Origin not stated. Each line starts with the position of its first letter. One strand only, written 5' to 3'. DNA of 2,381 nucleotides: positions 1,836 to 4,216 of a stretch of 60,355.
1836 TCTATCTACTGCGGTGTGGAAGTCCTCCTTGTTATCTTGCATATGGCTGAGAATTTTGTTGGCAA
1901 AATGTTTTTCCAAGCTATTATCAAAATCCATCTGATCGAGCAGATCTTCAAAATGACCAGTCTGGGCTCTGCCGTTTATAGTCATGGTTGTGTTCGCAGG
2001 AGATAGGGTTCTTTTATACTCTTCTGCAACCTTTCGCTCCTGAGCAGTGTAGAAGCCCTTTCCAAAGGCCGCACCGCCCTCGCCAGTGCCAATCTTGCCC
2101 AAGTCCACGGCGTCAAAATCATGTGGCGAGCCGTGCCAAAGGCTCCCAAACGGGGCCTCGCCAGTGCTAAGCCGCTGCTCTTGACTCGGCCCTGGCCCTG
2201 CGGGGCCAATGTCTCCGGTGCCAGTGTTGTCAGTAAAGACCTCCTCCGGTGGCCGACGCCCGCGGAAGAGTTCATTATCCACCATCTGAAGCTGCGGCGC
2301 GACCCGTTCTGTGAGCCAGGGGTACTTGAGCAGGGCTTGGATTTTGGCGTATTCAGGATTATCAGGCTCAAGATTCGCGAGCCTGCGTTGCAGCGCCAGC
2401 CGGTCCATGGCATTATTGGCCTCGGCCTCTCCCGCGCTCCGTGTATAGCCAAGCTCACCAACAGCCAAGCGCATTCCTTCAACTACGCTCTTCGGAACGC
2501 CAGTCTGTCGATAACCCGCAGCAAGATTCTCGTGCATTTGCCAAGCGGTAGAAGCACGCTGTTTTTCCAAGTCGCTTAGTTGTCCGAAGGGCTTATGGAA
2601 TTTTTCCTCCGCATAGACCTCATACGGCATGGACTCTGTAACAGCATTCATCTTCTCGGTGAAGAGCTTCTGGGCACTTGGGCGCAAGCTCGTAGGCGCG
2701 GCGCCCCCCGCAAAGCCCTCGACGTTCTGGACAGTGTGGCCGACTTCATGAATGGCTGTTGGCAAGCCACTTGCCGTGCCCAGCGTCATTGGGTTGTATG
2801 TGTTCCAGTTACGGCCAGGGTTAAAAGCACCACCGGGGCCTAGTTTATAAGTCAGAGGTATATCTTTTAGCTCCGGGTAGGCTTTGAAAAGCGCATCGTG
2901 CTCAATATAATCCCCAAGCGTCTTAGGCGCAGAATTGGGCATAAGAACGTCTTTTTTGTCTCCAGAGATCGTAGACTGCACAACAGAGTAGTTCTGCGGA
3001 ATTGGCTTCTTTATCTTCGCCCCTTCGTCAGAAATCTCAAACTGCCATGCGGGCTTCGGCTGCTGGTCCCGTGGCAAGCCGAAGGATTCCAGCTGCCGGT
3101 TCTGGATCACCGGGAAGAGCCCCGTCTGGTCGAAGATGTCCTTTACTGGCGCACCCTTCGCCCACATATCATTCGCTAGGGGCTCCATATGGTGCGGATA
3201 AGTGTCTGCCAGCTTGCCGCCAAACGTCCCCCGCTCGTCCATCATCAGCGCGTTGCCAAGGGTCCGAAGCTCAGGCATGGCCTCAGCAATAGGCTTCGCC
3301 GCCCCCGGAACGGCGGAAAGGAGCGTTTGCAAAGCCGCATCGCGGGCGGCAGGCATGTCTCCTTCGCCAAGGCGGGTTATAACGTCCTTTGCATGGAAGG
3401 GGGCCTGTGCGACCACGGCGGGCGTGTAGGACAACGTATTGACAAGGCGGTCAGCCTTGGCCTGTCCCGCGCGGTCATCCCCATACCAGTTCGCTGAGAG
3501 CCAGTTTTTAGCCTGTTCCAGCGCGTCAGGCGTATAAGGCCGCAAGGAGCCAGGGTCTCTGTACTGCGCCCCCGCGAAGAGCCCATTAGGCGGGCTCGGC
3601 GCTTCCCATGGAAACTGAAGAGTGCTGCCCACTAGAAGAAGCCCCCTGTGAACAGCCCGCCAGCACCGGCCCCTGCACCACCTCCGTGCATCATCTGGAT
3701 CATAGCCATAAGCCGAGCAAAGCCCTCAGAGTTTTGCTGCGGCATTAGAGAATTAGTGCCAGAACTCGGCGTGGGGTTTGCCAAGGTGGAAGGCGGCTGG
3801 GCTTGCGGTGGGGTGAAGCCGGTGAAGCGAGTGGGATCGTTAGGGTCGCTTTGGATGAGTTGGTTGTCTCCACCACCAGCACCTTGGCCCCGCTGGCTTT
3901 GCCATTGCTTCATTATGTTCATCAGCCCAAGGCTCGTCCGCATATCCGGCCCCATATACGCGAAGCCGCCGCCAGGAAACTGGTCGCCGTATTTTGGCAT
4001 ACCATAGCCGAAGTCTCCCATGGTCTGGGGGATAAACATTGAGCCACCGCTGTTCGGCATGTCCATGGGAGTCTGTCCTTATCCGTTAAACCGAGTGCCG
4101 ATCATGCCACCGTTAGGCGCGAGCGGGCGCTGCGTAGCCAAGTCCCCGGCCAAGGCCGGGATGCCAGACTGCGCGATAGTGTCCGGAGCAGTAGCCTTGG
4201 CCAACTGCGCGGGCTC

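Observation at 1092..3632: Portal-adjacent 846-aa polyvalent protein combining an HExxH peptidase-like module with an ART-like module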

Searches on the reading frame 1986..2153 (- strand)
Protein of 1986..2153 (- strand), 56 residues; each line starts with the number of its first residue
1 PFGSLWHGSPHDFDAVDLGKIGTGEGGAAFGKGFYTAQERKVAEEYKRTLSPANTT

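Call 89: search_solved_structures(query=A4, max_evalue=10, show_alignments=3)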
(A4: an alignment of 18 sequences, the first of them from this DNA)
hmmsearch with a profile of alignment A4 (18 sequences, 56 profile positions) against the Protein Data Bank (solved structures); distinct sequences matched with E-value up to 10: 48.
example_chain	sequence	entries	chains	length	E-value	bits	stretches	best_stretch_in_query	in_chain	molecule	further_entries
5lx6_A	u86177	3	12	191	0.035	16.8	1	4-43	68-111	Poly [ADP-ribose] polymerase 10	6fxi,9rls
9frp_A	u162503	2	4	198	0.059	16.1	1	4-43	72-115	Protein mono-ADP-ribosyltransferase PARP10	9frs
3hkv_A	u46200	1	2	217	0.069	15.9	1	4-43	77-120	Poly [ADP-ribose] polymerase 10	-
2pqf_A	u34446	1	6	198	0.094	15.5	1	5-53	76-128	Poly [ADP-ribose] polymerase 12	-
3ki0_A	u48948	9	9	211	0.21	14.3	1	5-51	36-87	Cholix toxin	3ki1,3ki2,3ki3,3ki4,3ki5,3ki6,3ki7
2q6m_A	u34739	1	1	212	0.21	14.3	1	5-51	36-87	Cholix toxin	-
3ess_A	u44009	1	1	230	0.23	14.2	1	5-51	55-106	Cholix toxin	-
4hj3_A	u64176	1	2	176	0.35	13.6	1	15-39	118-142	LOV protein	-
5zqo_A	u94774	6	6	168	0.59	12.9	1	30-46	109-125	Tankyrase-2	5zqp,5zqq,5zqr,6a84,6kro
7o6x_BBB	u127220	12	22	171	0.62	12.8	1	30-46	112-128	Poly [ADP-ribose] polymerase tankyrase-2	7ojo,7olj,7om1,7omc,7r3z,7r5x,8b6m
9txt_A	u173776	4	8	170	0.62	12.8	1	30-46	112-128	Poly [ADP-ribose] polymerase tankyrase-2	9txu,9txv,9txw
4hki_A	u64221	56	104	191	0.79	12.5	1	30-46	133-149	Tankyrase-2 | Poly [ADP-ribose] polymerase tankyrase-2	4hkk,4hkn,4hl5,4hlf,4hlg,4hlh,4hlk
3w51_A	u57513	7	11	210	0.84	12.4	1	30-46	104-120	Tankyrase-2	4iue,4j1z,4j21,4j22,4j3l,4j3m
4py4_A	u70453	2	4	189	0.89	12.3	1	4-42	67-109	Poly [ADP-ribose] polymerase 14 | Isoform 1 of Protein mono-ADP-ribosyltransferase PARP14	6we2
4pml_A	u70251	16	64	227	0.9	12.3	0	30-46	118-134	Tankyrase-2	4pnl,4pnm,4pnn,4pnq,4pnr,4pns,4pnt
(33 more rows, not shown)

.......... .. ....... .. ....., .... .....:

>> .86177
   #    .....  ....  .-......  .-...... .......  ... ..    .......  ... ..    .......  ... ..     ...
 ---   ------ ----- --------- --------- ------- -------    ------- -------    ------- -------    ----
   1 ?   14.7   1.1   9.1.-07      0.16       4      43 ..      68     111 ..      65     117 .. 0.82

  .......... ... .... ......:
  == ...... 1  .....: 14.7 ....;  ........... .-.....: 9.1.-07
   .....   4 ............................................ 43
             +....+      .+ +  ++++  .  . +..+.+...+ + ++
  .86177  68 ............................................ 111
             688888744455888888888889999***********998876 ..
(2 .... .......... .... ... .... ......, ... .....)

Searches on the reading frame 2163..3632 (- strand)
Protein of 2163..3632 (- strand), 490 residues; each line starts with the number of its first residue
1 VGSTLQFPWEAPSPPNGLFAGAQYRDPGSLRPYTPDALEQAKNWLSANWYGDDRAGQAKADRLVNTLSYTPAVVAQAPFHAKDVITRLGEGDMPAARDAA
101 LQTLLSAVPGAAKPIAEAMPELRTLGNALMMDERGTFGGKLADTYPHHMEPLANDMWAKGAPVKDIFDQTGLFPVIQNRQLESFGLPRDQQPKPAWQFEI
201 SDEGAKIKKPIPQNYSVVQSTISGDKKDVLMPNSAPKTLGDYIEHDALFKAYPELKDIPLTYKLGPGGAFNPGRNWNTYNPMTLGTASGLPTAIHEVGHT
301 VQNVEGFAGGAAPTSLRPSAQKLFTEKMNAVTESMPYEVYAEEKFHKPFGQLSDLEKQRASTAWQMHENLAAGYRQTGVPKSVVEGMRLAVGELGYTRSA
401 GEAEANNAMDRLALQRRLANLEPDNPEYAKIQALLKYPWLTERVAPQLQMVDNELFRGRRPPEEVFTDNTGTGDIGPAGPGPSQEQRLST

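Call 42: search_solved_structures(query=A3, max_evalue=10)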
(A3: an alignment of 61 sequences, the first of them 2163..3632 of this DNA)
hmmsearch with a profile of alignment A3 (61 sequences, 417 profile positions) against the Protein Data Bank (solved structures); distinct sequences matched with E-value up to 10: 5.
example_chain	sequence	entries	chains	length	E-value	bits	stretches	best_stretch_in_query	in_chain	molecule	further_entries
3dte_A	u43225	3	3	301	0.038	16.8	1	170-214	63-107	IrrE protein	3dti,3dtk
8slm_A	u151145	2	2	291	0.16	14.7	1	172-214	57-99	Zn dependent hydrolase fused to HTH domain, IrrE ortholog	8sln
5e8c_A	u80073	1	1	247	1.9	11.2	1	145-184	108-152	UL31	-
5fki_1A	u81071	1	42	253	2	11.1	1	145-184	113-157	UL31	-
4z3u_B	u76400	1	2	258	2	11.1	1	145-184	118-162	UL31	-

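Call 53: predict_structure(alignment_id=A3)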
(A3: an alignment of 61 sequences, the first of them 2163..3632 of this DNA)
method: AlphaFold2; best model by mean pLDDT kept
length: 490 residues; sequences in the alignment: 61
mean_pLDDT: 75.3   pTM: 0.68
mean pLDDT of the five models: 75.3, 74.6, 74.4, 74.1, 72.9
residues with pLDDT >= 90: 210; 70-90: 91; 50-70: 93; < 50: 96
segments of 3 or more residues with pLDDT < 50: 1-35, 70-86, 125-136, 464-490
pLDDT, mean of each block of 10 residues (from residue 1): 38 33 35 46 63 71 64 45 49 61 61 57 47 53 93 96 97 94 91 91 95 71 54 86 97 93 92 65 93 95 85 83 85 91 94 97 92 90 89 91 95 96 98 96 93 61 46 42 38
secondary structure, 60 per line:
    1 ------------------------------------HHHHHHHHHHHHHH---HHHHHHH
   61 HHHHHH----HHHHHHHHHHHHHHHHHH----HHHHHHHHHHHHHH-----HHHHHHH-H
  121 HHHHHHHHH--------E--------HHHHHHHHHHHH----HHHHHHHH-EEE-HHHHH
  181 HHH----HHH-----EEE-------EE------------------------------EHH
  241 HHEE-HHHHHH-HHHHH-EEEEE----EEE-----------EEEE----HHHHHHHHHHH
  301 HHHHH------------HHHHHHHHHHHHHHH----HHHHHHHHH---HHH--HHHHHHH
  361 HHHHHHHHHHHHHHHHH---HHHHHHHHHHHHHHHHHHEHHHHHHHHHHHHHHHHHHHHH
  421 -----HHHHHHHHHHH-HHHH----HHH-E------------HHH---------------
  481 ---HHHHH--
elements in order: H37-50 H54-66 H71-88 H93-106 H112-118 H120-129 H147-158 H163-170 E172-174 H176-183 E196-198 H239-242 H246-251 H253-257 E259-263 E268-270 E282-285 H290-305 H318-332 H337-345 H354-377 H381-398 H400-420 H426-436 H438-441 H484-488

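Call 57: fold_search(model_id=the predicted structure, library=pdb)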
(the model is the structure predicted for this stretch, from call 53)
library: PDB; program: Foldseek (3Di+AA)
matches with E <= 10: 25; with E <= 0.001: 0
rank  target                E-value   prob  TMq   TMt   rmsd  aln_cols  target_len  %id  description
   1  5c6g_A                2.0e+00  0.02  0.09  0.08  24.6       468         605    9  Structural Insights into the Scc2-Scc4 Cohesin Loader (released 2015-08-05)
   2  9exk                  2.1e+00  0.02  0.08  0.05  22.6       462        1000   11  Scalable protein design using hallucination in a relaxed sequence space (released 2024-10-16)
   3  7qpg_R                2.2e+00  0.03  0.09  0.03  26.2       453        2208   10  Human RZZ kinetochore corona complex. (released 2022-03-16)
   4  5c6g_C                2.5e+00  0.02  0.10  0.09  23.5       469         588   11  Structural Insights into the Scc2-Scc4 Cohesin Loader (released 2015-08-05)
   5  8fq9                  2.9e+00  0.02  0.10  0.10  24.4       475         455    9  Crystal structure of a ligand-bound cation-site mutant D55C of a melibiose transporter (released 2024-06-05)
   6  7a0i_MODEL_1_A        3.8e+00  0.12  0.10  0.28  13.5       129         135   19  NMR structure of flagelliform spidroin (FlagSp) N-terminal domain from Trichonephila clavipes at pH 7.2 (released 2021-08-18)
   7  3ez5_D                4.2e+00  0.01  0.09  0.08  28.3       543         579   12  Cocrystal structure of Bacillus fragment DNA polymerase I with duplex DNA , dCTP, and zinc (closed form). (released 2009-11-10)
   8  6rcv_A                4.6e+00  0.03  0.09  0.13  15.1       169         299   10  PfRH5 bound to monoclonal antibodies R5.011 and R5.016 (released 2019-06-26)
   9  5ys9_A                5.6e+00  0.01  0.07  0.06  24.2       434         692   11  Crystal structure of acyl-coA oxidase3 from Yarrowia lipolytica (released 2018-02-28)
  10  1xwl                  5.6e+00  0.01  0.11  0.10  28.7       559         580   12  BACILLUS STEAROTHERMOPHILUS (NEWLY IDENTIFIED STRAIN AS YET UNNAMED) DNA POLYMERASE FRAGMENT (released 1999-01-13)
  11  5w6k_A                6.5e+00  0.01  0.11  0.11  27.6       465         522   12  Structure of mutant Taq Polymerase incorporating unnatural base pairs Z:P (released 2018-07-18)
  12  5ys9_B                6.8e+00  0.02  0.09  0.07  24.5       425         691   11  Crystal structure of acyl-coA oxidase3 from Yarrowia lipolytica (released 2018-02-28)
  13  5k3i_A                7.5e+00  0.01  0.10  0.08  26.3       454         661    9  Crystal structure of Acyl-CoA oxidase-1 in Caenorhabditis elegans complexed with FAD and ATP (released 2016-08-24)
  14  5k3h_C                8.2e+00  0.02  0.08  0.06  14.3       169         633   13  Crystals structure of Acyl-CoA oxidase-1 in Caenorhabditis elegans, Apo form-II (released 2016-08-24)
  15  7oho_AAA              8.2e+00  0.01  0.08  0.08  24.8       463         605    9  Crystal structure of AP2 FCHO2 chimera (released 2022-06-01)
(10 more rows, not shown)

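Call 58: search_protein_families(library=pfam, alignment_id=A3, max_evalue=0.01)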
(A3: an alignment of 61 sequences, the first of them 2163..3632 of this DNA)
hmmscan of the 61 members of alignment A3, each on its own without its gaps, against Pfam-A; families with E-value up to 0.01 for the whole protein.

A. member 1, window:2163-3632:- (490 aa): 1 family
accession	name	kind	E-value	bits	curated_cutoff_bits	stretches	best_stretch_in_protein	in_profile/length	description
PF18838.6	LPD23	-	1.2e-05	25.4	27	1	136-173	2-39/58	Large polyvalent protein associated domain 23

B. families by the number of members that match (of 61 scanned): 17 families
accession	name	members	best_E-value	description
PF18838.6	LPD23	61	2.1e-26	Large polyvalent protein associated domain 23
PF20573.4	DUF6782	15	7.1e-10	Putative metallopeptidase family (DUF6782)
PF18760.7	ART-PolyVal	3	5.1e-14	ADP-Ribosyltransferase in polyvalent proteins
PF00583.31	Acetyltransf_1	3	2.4e-06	Acetyltransferase (GNAT) family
PF06114.19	Peptidase_M78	3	3.8e-06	IrrE N-terminal-like domain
PF18798.6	LPD3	2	2.3e-10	Large polyvalent protein-associated domain 3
PF13508.13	Acetyltransf_7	2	1.2e-07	Acetyltransferase (GNAT) domain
PF14542.12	Acetyltransf_CG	2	0.00021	GCN5-related N-acetyl-transferase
PF18812.6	PBECR3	1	2.7e-11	phage-Barnase-EndoU-ColicinE5/D-RelE like nuclease3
PF18796.6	LPD1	1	9.8e-09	Large polyvalent protein-associated domain 1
PF13673.13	Acetyltransf_10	1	0.00031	Acetyltransferase (GNAT) domain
PF18894.6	PhageMetallopep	1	0.00088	Putative phage metallopeptidase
PF04651.18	Pox_A12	1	0.0009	Poxvirus A12 protein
PF13058.12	DUF3920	1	0.0017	Protein of unknown function (DUF3920)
PF25764.1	KIF21A_4th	1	0.0039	KIF21A-like domain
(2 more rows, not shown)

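Call 94: search_solved_structures(query=A3, max_evalue=1, show_alignments=2)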
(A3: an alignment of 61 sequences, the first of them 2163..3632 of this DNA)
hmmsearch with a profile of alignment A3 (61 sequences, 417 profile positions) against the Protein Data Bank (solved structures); distinct sequences matched with E-value up to 1: 2.
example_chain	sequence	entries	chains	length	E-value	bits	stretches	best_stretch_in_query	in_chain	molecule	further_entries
3dte_A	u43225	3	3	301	0.038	16.8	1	170-214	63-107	IrrE protein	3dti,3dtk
8slm_A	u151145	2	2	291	0.16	14.7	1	172-214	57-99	Zn dependent hydrolase fused to HTH domain, IrrE ortholog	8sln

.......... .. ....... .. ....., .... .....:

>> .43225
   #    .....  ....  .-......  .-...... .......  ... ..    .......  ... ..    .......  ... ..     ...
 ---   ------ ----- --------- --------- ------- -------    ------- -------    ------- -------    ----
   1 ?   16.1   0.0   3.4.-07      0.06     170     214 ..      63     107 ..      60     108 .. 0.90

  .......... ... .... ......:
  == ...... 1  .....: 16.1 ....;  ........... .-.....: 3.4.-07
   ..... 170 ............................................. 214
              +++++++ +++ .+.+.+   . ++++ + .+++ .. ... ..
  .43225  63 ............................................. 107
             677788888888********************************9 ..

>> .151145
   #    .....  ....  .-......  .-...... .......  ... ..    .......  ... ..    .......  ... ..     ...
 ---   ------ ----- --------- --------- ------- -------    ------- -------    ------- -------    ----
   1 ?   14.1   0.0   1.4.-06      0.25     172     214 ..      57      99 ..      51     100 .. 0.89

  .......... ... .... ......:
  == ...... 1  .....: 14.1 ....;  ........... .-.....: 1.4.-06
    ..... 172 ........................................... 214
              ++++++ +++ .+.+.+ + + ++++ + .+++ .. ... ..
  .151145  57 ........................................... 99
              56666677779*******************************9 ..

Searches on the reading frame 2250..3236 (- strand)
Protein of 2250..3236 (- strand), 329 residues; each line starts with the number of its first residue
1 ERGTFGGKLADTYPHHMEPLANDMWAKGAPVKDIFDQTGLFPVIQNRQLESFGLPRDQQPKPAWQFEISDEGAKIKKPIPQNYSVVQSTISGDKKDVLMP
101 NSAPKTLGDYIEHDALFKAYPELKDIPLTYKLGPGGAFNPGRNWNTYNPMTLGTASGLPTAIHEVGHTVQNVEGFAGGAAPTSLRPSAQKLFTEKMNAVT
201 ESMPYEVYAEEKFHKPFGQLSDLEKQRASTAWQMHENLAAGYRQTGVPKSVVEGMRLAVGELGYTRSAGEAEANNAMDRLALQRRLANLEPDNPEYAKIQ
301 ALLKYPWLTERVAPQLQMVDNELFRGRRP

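Call 30: find_homologous_proteins(query=A2, max_evalue=0.00001)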
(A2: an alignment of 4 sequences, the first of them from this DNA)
Query A2 (4 sequences) (329 aa, profile of the alignment): 206 proteins with E <= 0.00001 among 8000 candidates; the best 120 are listed.
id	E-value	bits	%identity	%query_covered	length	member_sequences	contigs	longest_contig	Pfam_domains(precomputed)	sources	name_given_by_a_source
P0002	1.4e-164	566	37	100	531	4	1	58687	-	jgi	jgi:hypothetical protein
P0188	1.2e-83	299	36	100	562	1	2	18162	-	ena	-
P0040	2.4e-77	279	41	100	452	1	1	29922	-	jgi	jgi:hypothetical protein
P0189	3.0e-53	199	30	54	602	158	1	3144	PF18838.8,PF06114.20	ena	-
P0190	2.2e-50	190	24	84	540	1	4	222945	PF18798.7,PF18838.8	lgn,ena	-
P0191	1.2e-49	188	37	23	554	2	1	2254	PF18812.7,PF18838.8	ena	-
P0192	3.2e-40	157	36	25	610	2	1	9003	PF18838.8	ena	-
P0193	6.4e-40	156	27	55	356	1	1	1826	PF18838.8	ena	-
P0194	1.2e-38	151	27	80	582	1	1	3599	PF18812.7,PF18838.8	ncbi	-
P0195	4.3e-37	146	33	22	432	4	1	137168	PF18838.8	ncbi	-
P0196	1.3e-36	145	27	35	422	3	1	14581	PF18838.8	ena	-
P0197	1.2e-35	142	27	35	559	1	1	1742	PF18838.8,PF18819.7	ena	-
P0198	2.4e-35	141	26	63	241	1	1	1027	PF18838.8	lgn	-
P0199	1.1e-34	138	38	22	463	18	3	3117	PF18798.7,PF18838.8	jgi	jgi:hypothetical protein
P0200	6.8e-34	136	30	28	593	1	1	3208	PF18838.8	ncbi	-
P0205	2.6e-31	127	29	96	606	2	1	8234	PF18760.8,PF18838.8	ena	-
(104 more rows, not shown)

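Call 67: find_encoding_contigs(protein=P0205, flank=8000, max_places=2)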
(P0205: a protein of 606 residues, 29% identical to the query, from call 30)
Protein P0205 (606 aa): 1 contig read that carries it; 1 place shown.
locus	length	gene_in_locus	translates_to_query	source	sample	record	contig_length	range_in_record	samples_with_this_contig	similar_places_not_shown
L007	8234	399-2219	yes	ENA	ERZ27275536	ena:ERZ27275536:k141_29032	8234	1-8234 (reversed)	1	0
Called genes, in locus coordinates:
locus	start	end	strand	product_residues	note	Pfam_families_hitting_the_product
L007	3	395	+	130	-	?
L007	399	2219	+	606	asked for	PF18838:LPD23, PF18760:ART-PolyVal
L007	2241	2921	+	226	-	-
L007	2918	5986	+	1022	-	-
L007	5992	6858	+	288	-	PF03629:SASA (weak)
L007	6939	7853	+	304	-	-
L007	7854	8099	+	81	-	-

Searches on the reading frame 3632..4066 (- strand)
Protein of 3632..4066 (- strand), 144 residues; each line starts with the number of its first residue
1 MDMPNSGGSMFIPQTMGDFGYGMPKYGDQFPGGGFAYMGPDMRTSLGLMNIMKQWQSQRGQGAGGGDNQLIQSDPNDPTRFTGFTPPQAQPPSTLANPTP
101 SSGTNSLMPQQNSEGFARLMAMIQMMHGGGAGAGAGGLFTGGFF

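Call 3: search_protein_families(library=pfam, proteins=[window:3632-4066:-], max_evalue=1)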
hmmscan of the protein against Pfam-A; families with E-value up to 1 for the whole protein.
window:3632-4066:- (144 aa): 0 families

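Call 4: search_protein_families(library=phrogs, proteins=[window:3632-4066:-], max_evalue=0.01)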
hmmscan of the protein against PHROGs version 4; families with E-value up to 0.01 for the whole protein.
window:3632-4066:- (144 aa): 0 families

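Call 91: search_protein_families(library=ncbifam, proteins=[window:3632-4066:-], max_evalue=0.1)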
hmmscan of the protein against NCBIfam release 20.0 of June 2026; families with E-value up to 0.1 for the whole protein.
window:3632-4066:- (144 aa): 0 families
